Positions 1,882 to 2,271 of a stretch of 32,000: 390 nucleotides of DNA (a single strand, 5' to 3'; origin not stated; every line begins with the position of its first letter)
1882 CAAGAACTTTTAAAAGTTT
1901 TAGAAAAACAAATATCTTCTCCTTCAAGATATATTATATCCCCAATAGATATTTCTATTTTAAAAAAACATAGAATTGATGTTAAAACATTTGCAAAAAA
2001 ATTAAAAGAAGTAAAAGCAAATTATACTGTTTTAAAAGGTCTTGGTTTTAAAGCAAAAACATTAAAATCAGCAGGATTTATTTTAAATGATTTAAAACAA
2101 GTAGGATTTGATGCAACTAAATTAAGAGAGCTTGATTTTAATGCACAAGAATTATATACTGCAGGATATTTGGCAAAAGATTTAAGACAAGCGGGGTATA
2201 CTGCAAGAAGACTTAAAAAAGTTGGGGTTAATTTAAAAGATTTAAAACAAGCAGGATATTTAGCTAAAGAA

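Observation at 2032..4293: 822-aa protein made of about 65 strictly phased decapeptide repeats (LKxAG[FY]SAK[DE])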

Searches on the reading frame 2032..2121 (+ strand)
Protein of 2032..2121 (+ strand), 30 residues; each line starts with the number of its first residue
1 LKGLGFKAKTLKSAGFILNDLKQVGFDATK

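Call 42: search_solved_structures(query=A2, max_evalue=10, show_alignments=5)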
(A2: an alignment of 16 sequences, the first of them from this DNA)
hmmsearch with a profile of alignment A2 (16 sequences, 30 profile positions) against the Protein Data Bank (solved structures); distinct sequences matched with E-value up to 10: 13.
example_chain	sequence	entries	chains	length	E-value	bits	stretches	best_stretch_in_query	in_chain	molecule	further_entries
7muc_AG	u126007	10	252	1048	2.3e-125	409.2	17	1-30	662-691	IcmE protein | IcmE (DotG)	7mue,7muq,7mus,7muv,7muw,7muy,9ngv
9ngw_A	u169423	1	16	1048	2.3e-125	409.2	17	1-30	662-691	IcmE (DotG)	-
6zt1_A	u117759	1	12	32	0.019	17.9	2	21-30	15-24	CC-Type2-(LaIdGe)4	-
7tea_B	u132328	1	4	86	0.099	15.7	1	8-24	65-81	Glutamine synthetase repressor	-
7bas_A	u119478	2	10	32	0.13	15.3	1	8-21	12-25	CC-Type2-(TgLaId)4-W19BrPhe. | CC-Type2-(TgLaId)4-W19BrPhe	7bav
4zo2_A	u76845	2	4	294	0.46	13.6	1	5-24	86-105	Acylhomoserine lactonase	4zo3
9m30_A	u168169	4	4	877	0.71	12.9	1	11-24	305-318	DjCas13d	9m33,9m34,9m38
1jg8_A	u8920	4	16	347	0.79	12.8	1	16-28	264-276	L-allo-threonine aldolase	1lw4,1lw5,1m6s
9iuv_A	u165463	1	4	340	0.83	12.7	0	12-25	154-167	NADPH dehydrogenase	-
2fm1_A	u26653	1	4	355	0.83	12.7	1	16-28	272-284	L-allo-threonine aldolase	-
9e97_A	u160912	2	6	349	0.89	12.6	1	16-28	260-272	L-allo-threonine aldolase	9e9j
4ae4_A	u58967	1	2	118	1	12.4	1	9-24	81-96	UBIQUITIN-ASSOCIATED PROTEIN 1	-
1vb3_A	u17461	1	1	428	1.1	12.3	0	19-27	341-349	Threonine synthase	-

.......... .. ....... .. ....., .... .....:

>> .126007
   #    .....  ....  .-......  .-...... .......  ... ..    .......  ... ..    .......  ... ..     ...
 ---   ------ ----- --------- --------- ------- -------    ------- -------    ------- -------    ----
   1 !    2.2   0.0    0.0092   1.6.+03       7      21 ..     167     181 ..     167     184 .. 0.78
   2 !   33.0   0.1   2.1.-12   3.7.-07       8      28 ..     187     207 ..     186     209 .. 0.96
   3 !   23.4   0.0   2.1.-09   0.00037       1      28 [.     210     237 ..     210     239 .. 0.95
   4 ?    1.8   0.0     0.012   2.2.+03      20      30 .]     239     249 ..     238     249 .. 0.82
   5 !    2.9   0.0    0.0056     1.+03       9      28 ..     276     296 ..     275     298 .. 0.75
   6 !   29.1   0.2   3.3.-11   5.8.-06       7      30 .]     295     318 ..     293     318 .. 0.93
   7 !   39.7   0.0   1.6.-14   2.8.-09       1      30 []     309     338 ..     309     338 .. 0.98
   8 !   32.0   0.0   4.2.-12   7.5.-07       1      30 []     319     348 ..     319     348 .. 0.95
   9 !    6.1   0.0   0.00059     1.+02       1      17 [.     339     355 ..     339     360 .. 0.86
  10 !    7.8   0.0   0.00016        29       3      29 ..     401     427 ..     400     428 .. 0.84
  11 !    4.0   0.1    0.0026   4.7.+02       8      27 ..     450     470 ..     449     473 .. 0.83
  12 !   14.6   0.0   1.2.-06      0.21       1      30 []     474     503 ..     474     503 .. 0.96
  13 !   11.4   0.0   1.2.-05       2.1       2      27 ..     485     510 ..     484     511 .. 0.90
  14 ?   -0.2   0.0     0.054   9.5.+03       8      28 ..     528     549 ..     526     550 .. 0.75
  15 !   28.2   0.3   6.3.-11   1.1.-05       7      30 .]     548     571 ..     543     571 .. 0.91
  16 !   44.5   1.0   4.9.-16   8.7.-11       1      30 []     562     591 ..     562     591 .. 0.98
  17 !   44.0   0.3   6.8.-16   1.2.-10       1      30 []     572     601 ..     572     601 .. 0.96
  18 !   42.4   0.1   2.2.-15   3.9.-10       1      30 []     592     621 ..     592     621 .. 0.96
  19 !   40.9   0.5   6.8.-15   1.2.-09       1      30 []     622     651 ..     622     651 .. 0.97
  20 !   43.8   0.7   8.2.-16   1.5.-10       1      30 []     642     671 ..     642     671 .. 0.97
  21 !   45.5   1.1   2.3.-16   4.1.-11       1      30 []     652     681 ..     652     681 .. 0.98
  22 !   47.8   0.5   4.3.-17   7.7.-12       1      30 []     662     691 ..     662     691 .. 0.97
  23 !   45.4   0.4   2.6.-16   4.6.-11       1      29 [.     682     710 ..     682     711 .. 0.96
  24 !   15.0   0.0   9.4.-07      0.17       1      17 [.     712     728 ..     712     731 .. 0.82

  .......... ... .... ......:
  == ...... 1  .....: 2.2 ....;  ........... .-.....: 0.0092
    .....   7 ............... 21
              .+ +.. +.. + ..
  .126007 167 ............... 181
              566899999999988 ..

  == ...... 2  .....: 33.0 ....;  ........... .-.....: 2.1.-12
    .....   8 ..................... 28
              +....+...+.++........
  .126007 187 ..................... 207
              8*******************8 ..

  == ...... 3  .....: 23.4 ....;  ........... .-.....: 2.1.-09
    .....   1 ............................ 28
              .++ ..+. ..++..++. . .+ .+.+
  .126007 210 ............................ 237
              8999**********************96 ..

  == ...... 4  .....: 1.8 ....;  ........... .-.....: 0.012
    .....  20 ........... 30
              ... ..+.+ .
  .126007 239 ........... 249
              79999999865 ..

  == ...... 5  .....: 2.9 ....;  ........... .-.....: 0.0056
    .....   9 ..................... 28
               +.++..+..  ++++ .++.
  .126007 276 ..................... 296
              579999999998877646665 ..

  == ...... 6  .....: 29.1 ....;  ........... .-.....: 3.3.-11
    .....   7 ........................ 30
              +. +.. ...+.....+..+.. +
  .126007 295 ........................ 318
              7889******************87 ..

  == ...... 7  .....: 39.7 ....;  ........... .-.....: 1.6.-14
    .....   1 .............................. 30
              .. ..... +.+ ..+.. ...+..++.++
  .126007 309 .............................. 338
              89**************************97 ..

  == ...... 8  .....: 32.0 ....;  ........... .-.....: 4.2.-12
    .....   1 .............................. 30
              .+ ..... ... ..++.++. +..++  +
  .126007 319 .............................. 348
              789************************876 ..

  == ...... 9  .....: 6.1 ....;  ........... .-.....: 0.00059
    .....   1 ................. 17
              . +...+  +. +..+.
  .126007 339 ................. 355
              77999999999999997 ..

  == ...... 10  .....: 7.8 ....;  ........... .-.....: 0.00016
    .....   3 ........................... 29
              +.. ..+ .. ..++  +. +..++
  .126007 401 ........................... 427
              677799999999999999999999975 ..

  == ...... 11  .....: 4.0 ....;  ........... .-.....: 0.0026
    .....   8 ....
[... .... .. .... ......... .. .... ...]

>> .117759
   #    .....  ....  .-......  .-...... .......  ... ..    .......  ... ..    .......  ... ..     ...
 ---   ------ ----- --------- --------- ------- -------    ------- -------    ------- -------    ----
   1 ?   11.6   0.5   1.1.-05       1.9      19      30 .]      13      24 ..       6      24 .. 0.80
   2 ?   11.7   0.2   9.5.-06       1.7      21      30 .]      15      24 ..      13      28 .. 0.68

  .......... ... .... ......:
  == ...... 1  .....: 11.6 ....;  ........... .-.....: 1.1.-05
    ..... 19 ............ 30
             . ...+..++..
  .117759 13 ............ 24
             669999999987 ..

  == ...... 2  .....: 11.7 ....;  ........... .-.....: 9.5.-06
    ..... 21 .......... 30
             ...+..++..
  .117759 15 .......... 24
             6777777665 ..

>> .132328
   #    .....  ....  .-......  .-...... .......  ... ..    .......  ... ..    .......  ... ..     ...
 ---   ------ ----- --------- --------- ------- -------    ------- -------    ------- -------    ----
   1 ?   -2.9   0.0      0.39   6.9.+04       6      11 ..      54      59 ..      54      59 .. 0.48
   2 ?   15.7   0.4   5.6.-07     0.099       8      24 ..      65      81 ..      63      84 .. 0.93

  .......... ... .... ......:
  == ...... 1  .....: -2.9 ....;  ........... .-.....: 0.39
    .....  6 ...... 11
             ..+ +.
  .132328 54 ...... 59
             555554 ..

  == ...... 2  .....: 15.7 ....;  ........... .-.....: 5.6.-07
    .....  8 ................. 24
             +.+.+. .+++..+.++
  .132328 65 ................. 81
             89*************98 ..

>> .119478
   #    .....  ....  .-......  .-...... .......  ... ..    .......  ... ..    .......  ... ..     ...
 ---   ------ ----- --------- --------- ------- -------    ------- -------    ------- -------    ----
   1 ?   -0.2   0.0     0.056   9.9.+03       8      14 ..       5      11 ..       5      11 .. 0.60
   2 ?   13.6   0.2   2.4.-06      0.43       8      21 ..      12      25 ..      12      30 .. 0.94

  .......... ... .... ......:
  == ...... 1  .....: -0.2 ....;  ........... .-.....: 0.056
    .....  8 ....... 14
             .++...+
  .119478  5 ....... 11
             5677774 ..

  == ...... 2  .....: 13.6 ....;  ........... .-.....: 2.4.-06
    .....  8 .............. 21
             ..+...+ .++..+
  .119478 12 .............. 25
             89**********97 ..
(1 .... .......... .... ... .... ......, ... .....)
